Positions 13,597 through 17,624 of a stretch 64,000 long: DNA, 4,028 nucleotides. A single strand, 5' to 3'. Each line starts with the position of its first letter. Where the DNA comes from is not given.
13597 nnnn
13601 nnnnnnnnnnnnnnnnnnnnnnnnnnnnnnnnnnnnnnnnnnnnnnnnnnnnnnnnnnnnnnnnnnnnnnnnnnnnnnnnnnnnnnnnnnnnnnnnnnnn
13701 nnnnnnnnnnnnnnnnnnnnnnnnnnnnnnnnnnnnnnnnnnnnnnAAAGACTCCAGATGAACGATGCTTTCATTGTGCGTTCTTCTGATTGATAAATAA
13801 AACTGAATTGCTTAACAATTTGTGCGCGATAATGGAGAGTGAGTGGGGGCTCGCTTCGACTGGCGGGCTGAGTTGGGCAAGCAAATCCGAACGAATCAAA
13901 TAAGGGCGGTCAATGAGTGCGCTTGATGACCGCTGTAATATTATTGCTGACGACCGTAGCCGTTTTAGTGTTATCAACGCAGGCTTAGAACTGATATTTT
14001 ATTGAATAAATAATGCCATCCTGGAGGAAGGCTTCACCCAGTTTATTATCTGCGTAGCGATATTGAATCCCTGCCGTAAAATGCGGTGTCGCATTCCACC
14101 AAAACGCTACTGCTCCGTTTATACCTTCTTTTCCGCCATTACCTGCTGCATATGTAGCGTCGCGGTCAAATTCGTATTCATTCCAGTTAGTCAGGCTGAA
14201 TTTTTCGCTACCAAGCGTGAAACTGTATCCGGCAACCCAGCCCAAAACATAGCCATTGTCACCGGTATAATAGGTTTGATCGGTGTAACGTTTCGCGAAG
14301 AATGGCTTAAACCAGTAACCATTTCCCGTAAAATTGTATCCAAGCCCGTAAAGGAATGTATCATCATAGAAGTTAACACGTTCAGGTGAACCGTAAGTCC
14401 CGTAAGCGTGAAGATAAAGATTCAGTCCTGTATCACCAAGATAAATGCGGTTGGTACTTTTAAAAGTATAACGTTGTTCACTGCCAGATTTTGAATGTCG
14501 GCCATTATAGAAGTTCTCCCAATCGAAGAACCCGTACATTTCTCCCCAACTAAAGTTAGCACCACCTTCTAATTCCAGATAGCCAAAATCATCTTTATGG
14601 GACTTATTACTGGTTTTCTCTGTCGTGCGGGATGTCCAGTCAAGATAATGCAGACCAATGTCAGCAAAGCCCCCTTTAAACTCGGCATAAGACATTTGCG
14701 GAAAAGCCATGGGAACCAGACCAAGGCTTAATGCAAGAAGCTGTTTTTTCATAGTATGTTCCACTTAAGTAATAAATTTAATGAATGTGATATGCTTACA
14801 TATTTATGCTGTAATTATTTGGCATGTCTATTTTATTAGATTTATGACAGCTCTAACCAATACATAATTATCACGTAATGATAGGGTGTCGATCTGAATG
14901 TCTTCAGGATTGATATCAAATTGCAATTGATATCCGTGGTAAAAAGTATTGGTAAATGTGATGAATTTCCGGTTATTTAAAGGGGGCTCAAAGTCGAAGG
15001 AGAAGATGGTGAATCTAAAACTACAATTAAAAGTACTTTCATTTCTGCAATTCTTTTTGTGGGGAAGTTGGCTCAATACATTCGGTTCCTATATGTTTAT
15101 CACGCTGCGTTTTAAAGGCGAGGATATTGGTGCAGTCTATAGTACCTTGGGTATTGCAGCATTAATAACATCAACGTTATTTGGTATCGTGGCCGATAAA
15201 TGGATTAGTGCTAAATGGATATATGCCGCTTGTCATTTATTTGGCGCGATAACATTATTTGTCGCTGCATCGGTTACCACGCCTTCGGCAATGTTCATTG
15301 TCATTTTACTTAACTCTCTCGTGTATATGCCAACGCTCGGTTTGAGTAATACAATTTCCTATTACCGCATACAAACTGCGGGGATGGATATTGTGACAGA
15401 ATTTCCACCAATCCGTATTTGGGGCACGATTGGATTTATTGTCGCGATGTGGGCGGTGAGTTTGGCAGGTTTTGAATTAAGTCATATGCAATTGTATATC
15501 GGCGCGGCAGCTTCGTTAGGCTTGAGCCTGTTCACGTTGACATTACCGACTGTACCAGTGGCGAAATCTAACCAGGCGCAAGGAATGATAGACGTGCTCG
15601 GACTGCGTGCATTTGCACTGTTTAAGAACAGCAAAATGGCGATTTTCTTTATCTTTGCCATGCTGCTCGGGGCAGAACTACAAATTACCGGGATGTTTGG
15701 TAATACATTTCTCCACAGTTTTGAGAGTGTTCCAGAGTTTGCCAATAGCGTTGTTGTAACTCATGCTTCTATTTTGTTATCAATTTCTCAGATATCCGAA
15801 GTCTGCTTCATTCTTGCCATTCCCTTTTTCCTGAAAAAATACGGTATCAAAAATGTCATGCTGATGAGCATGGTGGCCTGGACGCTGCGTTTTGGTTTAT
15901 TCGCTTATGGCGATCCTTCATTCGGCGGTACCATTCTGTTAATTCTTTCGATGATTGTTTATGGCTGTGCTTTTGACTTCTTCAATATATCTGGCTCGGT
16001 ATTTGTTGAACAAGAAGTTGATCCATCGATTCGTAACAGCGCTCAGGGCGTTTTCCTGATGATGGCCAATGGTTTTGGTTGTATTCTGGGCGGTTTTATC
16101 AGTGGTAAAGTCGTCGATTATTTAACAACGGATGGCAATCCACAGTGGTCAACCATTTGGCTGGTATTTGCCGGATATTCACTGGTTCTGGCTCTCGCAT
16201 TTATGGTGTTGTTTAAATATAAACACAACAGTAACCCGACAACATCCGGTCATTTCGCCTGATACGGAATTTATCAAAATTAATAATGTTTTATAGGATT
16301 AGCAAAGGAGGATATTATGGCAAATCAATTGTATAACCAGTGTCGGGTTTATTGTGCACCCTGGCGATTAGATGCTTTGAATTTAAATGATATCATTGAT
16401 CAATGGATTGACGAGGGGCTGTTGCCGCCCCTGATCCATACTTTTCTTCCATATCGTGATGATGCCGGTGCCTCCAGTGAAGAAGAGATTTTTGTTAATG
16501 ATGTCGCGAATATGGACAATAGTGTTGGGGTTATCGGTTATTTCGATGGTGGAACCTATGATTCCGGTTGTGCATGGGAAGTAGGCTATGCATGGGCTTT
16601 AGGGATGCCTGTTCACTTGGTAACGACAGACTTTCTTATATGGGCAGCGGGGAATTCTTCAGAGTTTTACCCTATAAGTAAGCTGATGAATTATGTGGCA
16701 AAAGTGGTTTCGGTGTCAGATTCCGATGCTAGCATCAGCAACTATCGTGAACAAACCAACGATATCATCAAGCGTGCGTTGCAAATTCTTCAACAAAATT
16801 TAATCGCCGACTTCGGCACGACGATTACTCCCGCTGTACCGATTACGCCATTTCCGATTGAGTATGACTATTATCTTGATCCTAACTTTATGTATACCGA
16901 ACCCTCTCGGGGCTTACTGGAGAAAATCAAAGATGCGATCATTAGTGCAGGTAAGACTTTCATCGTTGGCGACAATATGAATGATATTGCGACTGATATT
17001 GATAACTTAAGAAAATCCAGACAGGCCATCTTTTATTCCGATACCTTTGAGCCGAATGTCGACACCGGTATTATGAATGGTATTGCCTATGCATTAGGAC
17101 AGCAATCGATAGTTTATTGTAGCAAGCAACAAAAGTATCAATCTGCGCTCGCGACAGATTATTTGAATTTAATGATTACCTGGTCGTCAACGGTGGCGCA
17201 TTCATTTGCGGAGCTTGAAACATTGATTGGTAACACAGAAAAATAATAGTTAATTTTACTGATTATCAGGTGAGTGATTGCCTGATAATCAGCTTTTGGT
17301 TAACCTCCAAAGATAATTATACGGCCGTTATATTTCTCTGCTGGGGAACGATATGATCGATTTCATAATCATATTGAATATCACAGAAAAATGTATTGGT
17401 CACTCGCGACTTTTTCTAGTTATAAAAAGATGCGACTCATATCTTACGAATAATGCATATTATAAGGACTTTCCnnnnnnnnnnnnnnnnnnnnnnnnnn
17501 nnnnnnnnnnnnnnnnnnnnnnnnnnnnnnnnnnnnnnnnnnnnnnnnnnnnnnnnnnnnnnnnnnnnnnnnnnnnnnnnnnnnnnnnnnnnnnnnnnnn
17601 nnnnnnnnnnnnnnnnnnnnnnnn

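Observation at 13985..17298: Accessory two-gene nucleoside module (third NupG-family permease plus NDT-like protein) between yfeN and xapA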

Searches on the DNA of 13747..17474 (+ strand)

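Call 3: search_dna_similar(query=window:13747-17474:+, collection=ecoli_genomes, mode=near, max_rows=25, rows=spread)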
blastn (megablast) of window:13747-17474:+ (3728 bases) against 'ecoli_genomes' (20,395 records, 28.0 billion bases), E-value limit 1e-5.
Records with a match: 4081; places in all: 4081; records where one place covers at least 80% of the query: 7.
Genomes with a match: 4079 of 5426; with a place that covers at least 80% of the query: 7. Places per genome that has any: lowest 1, median 1, highest 2. On chromosomes: 4079 places; on plasmids: 2.
Best place of each record, by identity: >=99% 7; 90-95% 8; 80-90% 9; 60-80% 4057.
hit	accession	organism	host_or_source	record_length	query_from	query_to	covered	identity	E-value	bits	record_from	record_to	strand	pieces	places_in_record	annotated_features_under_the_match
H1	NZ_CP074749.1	Escherichia coli strain R32_14_1F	goat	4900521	1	3728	100%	100.0%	0e+0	6879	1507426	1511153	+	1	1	nucleoside permease | nucleoside 2-deoxyribosyltransferase | outer membrane protein OmpK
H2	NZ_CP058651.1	Escherichia coli strain WCHEC035123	Sewage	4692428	241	946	19%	77.3%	5e-111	412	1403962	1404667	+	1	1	yfeN: outer membrane protein OmpK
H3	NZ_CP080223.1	Escherichia coli O141:H4 strain P13-6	Sus scrofa domesticus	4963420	241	946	19%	77.3%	5e-111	412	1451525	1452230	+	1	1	yfeN: nucleoside-specific channel-forming Tsx family protein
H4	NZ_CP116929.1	Escherichia coli strain MLI105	Homo sapiens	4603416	241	946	19%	77.3%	5e-111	412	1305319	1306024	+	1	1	yfeN: outer membrane protein OmpK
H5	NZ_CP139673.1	Escherichia coli strain TP6-2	Homo sapiens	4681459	241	946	19%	77.3%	5e-111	412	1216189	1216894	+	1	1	yfeN: outer membrane protein OmpK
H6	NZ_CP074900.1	Escherichia coli strain 10_253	Homo sapiens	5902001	241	946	19%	77.3%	5e-111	412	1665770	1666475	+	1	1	yfeN: outer membrane protein OmpK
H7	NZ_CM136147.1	Escherichia coli strain PRO_A-2567-6M-A_ESBL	Homo sapiens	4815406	241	946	19%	77.3%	5e-111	412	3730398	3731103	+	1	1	yfeN: nucleoside-specific channel-forming Tsx family protein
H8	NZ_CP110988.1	Escherichia coli strain XYEH3314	Homo sapiens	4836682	241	946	19%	77.2%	2e-109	407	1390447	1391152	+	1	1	yfeN: outer membrane protein OmpK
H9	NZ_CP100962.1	Escherichia coli strain ET358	sediment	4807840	241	946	19%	77.2%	2e-109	407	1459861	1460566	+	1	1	yfeN: outer membrane protein OmpK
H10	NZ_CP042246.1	Escherichia coli strain PU-1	Swine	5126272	241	942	19%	77.2%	9e-109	405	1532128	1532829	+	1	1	yfeN: outer membrane protein OmpK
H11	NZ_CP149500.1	Escherichia coli strain FDA strain Seattle 1946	clinical isolate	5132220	241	942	19%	77.2%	9e-109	405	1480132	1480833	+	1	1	yfeN: outer membrane protein OmpK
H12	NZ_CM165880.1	Escherichia coli strain N66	Homo sapiens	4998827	241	942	19%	77.2%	9e-109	405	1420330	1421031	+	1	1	yfeN: nucleoside-specific channel-forming Tsx family protein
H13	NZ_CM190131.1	Escherichia coli strain 23753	Homo sapiens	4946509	241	942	19%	77.2%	9e-109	405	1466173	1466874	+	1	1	yfeN: nucleoside-specific channel-forming Tsx family protein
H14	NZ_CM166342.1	Escherichia coli strain CH10468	Homo sapiens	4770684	241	946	19%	76.6%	1e-102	385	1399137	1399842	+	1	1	yfeN: nucleoside-specific channel-forming Tsx family protein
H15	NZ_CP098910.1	Escherichia coli strain CUVET19-970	Canis lupus familiaris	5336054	241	942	19%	76.9%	2e-105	394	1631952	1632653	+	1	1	yfeN: nucleoside-specific channel-forming Tsx family protein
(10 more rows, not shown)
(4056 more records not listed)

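Call 6: get_annotated_region(hit=H1, flank=8000)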
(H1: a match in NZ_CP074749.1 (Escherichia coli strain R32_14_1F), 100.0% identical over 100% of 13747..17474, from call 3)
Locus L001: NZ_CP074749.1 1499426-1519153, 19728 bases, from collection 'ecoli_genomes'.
description: Escherichia coli strain R32_14_1F chromosome, complete genome
organism: Escherichia coli strain R32_14_1F (NCBI taxid 562)
replicon: chromosome; assembly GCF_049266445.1
host: goat; source: missing; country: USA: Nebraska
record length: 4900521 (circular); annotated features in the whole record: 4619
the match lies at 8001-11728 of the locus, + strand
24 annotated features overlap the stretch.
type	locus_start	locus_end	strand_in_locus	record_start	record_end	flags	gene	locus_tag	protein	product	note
CDS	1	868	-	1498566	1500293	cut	ptsI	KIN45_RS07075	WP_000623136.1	phosphoenolpyruvate-protein phosphotransferase PtsI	-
CDS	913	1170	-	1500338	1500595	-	ptsH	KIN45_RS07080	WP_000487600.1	phosphocarrier protein Hpr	-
CDS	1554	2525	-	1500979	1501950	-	cysK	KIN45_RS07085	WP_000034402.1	cysteine synthase A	-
CDS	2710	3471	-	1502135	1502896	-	cysZ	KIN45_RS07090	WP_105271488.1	sulfate transporter CysZ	-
CDS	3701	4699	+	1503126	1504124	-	zipA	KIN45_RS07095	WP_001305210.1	cell division protein ZipA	-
CDS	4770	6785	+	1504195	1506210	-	ligA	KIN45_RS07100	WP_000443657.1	NAD-dependent DNA ligase LigA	-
CDS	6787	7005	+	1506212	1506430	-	ypeB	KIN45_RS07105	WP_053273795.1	DUF3820 family protein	-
CDS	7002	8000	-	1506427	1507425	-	yfeH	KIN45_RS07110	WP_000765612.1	bile acid:sodium symporter family protein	-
CDS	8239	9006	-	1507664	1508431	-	-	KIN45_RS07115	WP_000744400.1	outer membrane protein OmpK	-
CDS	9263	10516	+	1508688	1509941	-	-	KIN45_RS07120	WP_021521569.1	nucleoside permease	-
CDS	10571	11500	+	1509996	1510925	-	-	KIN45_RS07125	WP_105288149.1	nucleoside 2-deoxyribosyltransferase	-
CDS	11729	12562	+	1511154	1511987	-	xapA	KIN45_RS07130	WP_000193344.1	xanthosine phosphorylase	-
CDS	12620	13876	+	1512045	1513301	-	xapB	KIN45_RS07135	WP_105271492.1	nucleoside permease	-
CDS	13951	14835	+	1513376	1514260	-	-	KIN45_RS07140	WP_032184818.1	LysR family transcriptional regulator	-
tRNA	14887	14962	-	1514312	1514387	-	-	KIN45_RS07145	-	tRNA-Lys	-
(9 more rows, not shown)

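Call 8: search_dna_similar(query=window:14900-17300:+, collection=ecoli_genomes, mode=near, max_rows=30, rows=best)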
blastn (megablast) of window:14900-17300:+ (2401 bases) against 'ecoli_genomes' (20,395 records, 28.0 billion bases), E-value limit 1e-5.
Records with a match: 15; places in all: 15; records where one place covers at least 80% of the query: 15.
Genomes with a match: 15 of 5426; with a place that covers at least 80% of the query: 15. Places per genome that has any: lowest 1, median 1, highest 1. On chromosomes: 15 places; on plasmids: 0.
Best place of each record, by identity: >=99% 7; 95-99% 8.
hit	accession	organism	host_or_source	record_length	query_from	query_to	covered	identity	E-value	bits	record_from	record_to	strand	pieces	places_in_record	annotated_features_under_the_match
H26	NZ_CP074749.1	Escherichia coli strain R32_14_1F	goat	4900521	1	2401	100%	100.0%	0e+0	4434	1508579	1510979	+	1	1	nucleoside permease | nucleoside 2-deoxyribosyltransferase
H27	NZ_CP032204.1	Escherichia coli strain AR_0013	missing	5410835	1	2401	100%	99.8%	0e+0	4412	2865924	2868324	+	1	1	nucleoside permease | nucleoside 2-deoxyribosyltransferase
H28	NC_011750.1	Escherichia coli IAI39 strain IAI39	-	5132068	1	2401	100%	99.8%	0e+0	4412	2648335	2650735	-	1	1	nucleoside permease | nucleoside 2-deoxyribosyltransferase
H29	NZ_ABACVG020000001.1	Escherichia coli strain 2020CK-00188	Homo sapiens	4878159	1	2401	100%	99.8%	0e+0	4412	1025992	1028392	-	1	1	nucleoside permease | nucleoside 2-deoxyribosyltransferase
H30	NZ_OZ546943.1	Escherichia coli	Homo sapiens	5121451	1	2401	100%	99.8%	0e+0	4412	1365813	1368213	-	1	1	nucleoside permease | nucleoside 2-deoxyribosyltransferase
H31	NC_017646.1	Escherichia coli O7:K1 str. CE10 strain CE10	Homo sapiens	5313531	1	2401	100%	99.8%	0e+0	4407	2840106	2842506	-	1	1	nucleoside permease | nucleoside 2-deoxyribosyltransferase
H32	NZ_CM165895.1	Escherichia coli strain N32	Homo sapiens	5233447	1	2401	100%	99.8%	0e+0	4401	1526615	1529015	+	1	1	nucleoside permease | nucleoside 2-deoxyribosyltransferase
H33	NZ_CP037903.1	Escherichia coli strain LHM10-1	pig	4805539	1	2399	100%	96.0%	0e+0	3906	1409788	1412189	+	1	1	nucleoside permease | nucleoside 2-deoxyribosyltransferase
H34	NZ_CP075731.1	Escherichia coli strain CP52E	Homo sapiens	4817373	1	2399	100%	96.0%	0e+0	3906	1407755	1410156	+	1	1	nucleoside permease | nucleoside 2-deoxyribosyltransferase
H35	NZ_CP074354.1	Escherichia coli strain XJ5.2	bovine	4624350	1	2399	100%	95.9%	0e+0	3890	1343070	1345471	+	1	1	nucleoside permease | nucleoside 2-deoxyribosyltransferase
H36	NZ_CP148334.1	Escherichia coli strain Z1323HEC0423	Homo sapiens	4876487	1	2401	100%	95.8%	0e+0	3875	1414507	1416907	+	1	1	nucleoside permease | nucleoside 2-deoxyribosyltransferase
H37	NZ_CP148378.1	Escherichia coli strain Z1323HEC0067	Homo sapiens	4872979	1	2401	100%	95.8%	0e+0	3875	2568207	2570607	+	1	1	nucleoside permease | nucleoside 2-deoxyribosyltransferase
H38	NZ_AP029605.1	Escherichia coli strain 2022H047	Homo sapiens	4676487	1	2401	100%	95.8%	0e+0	3869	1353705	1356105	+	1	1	nucleoside permease | nucleoside 2-deoxyribosyltransferase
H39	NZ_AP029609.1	Escherichia coli strain 2022H048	Homo sapiens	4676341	1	2401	100%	95.8%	0e+0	3869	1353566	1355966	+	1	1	nucleoside permease | nucleoside 2-deoxyribosyltransferase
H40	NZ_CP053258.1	Escherichia coli strain GF4-3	Guinea fowl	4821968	1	2398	100%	95.1%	0e+0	3766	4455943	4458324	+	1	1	nucleoside permease | nucleoside 2-deoxyribosyltransferase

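Call 10: get_annotated_region(hit=H2, flank=6000)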
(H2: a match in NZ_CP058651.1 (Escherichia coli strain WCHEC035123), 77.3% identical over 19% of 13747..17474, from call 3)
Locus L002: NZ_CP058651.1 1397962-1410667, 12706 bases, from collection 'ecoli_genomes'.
description: Escherichia coli strain WCHEC035123 chromosome, complete genome
organism: Escherichia coli strain WCHEC035123 (NCBI taxid 562)
replicon: chromosome; assembly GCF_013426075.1
host: -; source: Sewage; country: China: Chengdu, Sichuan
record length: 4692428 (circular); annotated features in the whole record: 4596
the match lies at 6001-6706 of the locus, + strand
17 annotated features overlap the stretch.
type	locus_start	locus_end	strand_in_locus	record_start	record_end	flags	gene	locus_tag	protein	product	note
CDS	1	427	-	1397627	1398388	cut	cysZ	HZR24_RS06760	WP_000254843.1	sulfate transporter CysZ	-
CDS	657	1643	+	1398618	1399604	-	zipA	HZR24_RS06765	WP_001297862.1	cell division protein ZipA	-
CDS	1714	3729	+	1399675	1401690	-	ligA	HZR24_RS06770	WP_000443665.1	NAD-dependent DNA ligase LigA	-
CDS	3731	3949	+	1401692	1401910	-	ypeB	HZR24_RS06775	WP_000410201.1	DUF3820 family protein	-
CDS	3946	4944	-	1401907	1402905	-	yfeH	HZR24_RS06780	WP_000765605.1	bile acid:sodium symporter family protein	-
CDS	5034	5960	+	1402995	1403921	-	yfeR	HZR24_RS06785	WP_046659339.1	LysR family transcriptional regulator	-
CDS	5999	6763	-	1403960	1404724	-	yfeN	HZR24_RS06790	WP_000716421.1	outer membrane protein OmpK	-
CDS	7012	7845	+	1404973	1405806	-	xapA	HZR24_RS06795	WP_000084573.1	xanthosine phosphorylase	-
CDS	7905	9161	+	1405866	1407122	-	xapB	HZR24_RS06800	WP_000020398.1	xanthosine/proton symporter XapB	-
CDS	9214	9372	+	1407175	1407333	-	-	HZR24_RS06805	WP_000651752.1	DUF1427 family protein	-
CDS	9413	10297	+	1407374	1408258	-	xapR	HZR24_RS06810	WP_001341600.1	DNA-binding transcriptional regulator XapR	-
tRNA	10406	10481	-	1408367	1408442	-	-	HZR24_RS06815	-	tRNA-Lys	-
tRNA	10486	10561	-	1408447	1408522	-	-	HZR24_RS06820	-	tRNA-Val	-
tRNA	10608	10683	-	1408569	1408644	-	-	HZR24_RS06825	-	tRNA-Val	-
tRNA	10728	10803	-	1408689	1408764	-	-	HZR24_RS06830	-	tRNA-Val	-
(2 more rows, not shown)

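Call 11: get_annotated_region(hit=H33, flank=6000)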
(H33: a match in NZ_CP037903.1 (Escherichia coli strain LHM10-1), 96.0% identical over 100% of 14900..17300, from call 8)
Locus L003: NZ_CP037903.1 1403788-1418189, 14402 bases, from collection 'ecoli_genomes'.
description: Escherichia coli strain LHM10-1 chromosome, complete genome
organism: Escherichia coli strain LHM10-1 (NCBI taxid 562)
replicon: chromosome; assembly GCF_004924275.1
host: pig; source: feces; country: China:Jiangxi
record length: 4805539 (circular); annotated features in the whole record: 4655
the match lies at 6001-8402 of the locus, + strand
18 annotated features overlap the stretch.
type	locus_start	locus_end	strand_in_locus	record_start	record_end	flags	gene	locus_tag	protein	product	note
CDS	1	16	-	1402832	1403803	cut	cysK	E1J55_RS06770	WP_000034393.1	cysteine synthase A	-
CDS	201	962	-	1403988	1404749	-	cysZ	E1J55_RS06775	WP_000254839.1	sulfate transporter CysZ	-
CDS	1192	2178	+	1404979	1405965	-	zipA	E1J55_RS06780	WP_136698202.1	cell division protein ZipA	-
CDS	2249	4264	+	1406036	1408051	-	ligA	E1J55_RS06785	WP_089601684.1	NAD-dependent DNA ligase LigA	-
CDS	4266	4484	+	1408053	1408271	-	ypeB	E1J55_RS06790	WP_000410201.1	DUF3820 family protein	-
CDS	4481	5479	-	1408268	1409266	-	yfeH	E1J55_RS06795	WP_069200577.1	bile acid:sodium symporter family protein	-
CDS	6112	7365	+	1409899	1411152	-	-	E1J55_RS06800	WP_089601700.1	nucleoside permease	-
CDS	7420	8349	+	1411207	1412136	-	-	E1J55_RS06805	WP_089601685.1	nucleoside 2-deoxyribosyltransferase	-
CDS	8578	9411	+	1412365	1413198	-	xapA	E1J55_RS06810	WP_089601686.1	xanthosine phosphorylase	-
CDS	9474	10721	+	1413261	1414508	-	xapB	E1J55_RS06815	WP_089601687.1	nucleoside permease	-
CDS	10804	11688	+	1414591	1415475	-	-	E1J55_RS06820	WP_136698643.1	LysR family transcriptional regulator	-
tRNA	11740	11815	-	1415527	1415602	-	-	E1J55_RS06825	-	tRNA-Lys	-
tRNA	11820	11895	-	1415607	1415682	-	-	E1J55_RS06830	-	tRNA-Val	-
tRNA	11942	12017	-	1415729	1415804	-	-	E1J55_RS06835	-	tRNA-Val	-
tRNA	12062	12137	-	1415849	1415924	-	-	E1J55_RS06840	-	tRNA-Val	-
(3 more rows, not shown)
